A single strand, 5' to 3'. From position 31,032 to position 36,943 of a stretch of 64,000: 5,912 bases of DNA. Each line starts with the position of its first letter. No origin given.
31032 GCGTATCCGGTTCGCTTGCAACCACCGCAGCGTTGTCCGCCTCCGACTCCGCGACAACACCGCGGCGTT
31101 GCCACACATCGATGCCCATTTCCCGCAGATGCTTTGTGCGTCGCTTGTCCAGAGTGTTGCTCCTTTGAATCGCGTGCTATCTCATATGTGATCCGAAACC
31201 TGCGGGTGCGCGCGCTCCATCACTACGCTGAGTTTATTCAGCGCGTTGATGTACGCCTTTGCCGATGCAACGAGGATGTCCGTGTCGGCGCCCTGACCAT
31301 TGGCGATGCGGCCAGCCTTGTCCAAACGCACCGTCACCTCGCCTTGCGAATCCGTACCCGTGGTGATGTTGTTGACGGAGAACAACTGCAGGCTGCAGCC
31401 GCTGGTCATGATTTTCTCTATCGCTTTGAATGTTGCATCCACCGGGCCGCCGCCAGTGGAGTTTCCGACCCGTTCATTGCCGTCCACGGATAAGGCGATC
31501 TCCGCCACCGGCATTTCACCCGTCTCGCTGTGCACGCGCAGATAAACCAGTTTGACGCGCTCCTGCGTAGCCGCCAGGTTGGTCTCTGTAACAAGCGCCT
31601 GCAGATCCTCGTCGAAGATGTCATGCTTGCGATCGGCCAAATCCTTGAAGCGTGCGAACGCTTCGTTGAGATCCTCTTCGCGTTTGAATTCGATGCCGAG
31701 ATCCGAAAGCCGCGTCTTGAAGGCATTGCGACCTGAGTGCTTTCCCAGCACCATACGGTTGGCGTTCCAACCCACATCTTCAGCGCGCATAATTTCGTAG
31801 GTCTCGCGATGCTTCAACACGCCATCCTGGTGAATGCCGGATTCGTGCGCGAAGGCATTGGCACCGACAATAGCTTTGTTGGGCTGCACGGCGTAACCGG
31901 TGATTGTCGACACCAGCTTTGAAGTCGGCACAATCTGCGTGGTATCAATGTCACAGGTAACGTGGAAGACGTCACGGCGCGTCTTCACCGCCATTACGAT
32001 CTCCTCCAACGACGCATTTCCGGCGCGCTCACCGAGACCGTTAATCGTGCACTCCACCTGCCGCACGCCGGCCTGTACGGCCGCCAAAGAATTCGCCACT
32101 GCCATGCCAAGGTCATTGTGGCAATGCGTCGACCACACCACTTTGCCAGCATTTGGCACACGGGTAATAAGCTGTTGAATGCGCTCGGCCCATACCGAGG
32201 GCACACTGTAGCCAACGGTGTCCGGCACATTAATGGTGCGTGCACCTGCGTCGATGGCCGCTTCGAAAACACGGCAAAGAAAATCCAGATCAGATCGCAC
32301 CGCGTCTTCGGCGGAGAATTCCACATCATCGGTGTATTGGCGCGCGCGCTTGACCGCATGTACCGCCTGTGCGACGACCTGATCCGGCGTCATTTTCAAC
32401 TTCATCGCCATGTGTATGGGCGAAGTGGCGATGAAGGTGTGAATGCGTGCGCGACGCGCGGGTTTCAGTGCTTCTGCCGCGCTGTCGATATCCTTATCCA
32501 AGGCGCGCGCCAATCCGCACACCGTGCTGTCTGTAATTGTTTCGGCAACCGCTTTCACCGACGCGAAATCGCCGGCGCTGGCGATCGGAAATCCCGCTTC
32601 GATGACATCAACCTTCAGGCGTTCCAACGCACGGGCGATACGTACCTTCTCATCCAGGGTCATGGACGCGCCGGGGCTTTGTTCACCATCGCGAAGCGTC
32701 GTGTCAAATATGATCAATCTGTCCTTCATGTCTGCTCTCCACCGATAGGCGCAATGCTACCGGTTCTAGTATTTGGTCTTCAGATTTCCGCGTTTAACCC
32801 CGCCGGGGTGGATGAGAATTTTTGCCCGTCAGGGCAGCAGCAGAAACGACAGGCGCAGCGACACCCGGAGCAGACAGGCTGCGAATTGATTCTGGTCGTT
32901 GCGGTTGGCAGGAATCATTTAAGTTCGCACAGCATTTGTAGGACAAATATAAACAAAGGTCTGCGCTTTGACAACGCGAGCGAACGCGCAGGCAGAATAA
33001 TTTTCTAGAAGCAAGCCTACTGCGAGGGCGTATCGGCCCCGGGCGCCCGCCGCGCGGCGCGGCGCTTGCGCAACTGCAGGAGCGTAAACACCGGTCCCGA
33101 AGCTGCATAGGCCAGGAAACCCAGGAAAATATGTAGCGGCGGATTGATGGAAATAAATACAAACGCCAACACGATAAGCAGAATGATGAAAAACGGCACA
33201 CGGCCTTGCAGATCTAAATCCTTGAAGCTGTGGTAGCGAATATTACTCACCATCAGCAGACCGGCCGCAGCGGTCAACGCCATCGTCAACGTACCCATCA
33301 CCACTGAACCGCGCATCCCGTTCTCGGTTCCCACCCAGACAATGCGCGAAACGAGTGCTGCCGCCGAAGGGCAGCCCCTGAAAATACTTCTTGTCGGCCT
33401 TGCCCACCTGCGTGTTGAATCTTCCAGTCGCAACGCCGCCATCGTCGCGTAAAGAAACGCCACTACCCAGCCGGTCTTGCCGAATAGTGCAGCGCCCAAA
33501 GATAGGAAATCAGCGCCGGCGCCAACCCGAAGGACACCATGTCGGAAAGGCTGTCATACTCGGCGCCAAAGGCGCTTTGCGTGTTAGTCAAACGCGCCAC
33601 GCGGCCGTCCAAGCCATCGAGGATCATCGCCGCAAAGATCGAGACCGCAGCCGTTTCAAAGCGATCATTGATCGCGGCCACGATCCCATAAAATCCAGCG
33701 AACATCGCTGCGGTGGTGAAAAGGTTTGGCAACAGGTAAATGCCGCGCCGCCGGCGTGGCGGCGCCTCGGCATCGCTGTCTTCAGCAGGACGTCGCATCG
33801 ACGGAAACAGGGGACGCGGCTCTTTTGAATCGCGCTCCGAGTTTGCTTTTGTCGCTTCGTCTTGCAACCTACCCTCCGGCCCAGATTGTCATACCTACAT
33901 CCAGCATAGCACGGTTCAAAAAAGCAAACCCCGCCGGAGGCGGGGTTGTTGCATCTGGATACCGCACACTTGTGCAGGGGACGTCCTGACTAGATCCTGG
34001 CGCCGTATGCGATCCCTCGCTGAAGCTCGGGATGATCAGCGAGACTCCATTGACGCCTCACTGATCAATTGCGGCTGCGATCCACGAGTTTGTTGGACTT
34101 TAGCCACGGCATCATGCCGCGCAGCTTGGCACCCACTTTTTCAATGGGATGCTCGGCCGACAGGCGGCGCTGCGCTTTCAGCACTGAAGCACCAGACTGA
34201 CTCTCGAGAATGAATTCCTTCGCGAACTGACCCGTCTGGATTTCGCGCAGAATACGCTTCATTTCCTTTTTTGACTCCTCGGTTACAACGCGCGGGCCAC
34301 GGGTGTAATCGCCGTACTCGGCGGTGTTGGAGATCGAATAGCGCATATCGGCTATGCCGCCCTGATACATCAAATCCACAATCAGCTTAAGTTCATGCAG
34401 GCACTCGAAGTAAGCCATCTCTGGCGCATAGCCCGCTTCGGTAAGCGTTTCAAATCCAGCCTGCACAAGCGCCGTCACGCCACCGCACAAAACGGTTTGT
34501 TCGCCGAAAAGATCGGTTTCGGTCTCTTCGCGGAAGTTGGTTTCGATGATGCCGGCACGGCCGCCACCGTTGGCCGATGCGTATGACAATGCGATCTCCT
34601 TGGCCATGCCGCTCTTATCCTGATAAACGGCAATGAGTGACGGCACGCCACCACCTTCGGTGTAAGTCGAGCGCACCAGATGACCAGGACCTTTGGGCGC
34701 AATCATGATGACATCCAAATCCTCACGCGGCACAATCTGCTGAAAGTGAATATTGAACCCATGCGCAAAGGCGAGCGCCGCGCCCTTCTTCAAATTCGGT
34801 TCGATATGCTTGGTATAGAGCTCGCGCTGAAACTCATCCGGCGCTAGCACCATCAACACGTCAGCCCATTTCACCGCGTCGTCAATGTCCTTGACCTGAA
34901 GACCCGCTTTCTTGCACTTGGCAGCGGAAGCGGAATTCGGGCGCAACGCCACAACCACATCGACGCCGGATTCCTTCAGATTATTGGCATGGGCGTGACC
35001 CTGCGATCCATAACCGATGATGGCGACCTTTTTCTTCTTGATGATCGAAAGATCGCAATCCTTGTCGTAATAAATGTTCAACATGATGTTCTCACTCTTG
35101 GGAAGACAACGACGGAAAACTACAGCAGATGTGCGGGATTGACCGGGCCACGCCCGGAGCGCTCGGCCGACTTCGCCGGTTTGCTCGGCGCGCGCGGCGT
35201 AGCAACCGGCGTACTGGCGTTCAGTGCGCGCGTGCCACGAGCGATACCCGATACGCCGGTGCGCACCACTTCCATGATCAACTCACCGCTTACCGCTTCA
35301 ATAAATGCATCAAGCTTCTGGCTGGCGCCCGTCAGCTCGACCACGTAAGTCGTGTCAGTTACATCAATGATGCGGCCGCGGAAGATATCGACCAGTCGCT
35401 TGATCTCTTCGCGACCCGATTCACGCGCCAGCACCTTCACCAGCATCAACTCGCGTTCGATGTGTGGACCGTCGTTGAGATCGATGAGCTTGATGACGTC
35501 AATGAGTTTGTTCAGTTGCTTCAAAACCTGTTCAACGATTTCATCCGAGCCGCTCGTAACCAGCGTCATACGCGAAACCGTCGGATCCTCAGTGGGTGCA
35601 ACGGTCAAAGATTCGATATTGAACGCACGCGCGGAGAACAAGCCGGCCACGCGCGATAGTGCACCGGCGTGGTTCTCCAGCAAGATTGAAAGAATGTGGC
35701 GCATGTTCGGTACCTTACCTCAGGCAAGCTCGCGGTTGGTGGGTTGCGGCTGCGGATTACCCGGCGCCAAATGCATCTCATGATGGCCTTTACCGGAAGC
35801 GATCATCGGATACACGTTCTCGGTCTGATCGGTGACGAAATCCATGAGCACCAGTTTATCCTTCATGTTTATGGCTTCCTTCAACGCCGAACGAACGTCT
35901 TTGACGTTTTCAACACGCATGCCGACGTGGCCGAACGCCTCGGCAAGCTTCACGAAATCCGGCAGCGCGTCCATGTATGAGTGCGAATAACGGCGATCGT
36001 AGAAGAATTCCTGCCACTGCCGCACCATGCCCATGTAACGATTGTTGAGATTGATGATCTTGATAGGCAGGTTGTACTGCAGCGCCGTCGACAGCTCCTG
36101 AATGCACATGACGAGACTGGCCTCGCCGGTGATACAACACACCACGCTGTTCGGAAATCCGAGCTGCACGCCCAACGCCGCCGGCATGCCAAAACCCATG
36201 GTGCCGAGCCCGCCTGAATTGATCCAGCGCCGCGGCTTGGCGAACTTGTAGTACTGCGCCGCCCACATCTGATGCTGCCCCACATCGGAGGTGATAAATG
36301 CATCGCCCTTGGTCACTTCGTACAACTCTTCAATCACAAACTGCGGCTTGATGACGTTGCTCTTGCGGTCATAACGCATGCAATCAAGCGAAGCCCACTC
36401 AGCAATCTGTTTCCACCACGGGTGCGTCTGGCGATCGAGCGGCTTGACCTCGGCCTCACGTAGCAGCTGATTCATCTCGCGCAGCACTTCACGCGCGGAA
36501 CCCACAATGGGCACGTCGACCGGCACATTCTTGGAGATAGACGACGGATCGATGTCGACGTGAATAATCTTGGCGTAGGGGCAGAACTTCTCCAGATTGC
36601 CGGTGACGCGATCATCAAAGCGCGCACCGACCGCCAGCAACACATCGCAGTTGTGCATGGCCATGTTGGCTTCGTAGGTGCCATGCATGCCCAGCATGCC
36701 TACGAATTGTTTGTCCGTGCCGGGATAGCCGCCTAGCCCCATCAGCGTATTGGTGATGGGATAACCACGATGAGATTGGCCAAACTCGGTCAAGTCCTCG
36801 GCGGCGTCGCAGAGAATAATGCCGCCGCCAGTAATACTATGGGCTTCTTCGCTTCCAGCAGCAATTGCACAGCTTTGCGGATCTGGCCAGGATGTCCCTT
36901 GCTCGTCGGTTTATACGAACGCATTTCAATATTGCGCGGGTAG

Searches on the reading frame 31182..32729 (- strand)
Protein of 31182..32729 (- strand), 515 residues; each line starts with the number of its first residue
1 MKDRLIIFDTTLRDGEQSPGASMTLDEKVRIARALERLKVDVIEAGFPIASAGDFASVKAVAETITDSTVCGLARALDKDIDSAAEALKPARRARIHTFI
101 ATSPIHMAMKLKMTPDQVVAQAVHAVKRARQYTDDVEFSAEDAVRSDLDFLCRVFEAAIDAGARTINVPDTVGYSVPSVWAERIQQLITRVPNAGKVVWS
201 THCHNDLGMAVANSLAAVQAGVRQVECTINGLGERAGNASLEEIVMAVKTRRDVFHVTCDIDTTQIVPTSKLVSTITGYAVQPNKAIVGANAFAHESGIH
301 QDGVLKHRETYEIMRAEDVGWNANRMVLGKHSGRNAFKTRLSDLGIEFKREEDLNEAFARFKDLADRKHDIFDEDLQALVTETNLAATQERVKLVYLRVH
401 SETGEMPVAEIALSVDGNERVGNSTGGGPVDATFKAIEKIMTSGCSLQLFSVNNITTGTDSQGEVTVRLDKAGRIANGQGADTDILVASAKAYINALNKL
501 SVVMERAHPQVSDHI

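Call 55: search_protein_families(library=pfam, proteins=[window:31182-32729:-], max_evalue=0.00001)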
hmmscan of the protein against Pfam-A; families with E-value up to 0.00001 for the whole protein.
window:31182-32729:- (515 aa): 3 families
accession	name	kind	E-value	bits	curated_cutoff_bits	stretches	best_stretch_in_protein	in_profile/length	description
PF00682.25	HMGL-like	-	9.1e-97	323.9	29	1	5-273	2-260/260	HMGL-like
PF08502.15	LeuA_dimer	-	1.5e-37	128.8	24.9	1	371-500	2-130/131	LeuA allosteric (dimerisation) domain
PF22617.1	HCS_D2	-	1.2e-29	102.9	27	1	287-368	1-81/82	Homocitrate synthase post-HMGL domain-like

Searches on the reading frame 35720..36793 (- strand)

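Call 55: search_protein_families(library=pfam, proteins=[window:35720-36793:-], max_evalue=0.00001)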
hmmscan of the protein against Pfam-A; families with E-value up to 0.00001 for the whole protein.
window:35720-36793:- (357 aa): 2 families
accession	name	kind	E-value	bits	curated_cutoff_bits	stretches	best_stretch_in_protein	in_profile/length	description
PF02775.26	TPP_enzyme_C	-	5.5e-54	182.5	21.9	1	170-318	1-150/151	Thiamine pyrophosphate enzyme, C-terminal TPP binding domain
PF00205.28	TPP_enzyme_M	-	5.3e-36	123.8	30.4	1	9-106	38-136/137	Thiamine pyrophosphate enzyme, central domain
